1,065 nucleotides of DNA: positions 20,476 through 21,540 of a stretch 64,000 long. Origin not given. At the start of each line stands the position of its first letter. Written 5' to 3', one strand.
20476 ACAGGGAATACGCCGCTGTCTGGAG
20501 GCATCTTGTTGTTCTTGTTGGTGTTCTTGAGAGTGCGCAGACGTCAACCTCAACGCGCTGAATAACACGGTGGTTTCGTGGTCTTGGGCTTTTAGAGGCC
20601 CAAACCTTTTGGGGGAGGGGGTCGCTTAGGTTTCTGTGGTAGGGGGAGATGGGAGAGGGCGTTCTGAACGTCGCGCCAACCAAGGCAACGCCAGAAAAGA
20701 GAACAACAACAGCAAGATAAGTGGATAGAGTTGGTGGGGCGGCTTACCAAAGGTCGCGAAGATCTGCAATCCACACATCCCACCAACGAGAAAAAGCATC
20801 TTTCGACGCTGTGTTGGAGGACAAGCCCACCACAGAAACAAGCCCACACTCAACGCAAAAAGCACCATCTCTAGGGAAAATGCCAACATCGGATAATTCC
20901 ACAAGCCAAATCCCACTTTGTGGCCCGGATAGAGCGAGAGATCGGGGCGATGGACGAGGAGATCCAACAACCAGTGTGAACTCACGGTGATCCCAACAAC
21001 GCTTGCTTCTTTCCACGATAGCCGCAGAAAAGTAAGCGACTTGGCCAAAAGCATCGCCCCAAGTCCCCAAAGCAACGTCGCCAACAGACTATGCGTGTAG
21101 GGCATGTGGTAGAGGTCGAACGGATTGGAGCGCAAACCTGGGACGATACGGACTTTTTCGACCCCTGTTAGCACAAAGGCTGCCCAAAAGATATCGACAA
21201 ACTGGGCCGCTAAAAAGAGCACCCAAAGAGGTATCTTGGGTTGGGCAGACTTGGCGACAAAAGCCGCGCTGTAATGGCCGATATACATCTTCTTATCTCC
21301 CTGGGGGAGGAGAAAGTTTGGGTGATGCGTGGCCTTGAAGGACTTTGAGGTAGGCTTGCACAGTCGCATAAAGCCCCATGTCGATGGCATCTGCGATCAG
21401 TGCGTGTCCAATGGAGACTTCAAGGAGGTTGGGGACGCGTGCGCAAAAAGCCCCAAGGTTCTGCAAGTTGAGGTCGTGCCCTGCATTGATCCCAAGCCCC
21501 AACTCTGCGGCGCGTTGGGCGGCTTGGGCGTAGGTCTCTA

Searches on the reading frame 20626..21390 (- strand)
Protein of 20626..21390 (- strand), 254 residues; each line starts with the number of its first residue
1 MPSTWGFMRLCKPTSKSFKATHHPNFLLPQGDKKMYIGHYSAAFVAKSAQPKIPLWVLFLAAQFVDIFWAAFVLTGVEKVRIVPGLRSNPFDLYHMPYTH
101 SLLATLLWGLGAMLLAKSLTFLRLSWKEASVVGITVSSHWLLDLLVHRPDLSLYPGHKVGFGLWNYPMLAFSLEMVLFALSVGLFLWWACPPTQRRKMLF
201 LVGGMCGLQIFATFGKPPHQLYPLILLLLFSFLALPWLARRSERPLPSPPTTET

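Call 12: search_protein_families(library=pfam, proteins=[window:20626-21390:-], max_evalue=0.001)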
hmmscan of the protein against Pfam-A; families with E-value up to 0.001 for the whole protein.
window:20626-21390:- (254 aa): 1 family
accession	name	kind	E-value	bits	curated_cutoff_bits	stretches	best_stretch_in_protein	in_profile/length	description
PF04307.19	YdjM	-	5e-05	23.3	29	1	38-189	10-146/176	YdjM inner membrane protein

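Call 63: search_protein_families(library=padloc, proteins=[window:20626-21390:-], max_evalue=0.001)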
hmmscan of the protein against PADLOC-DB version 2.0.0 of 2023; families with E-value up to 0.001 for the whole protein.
window:20626-21390:- (254 aa): 0 families
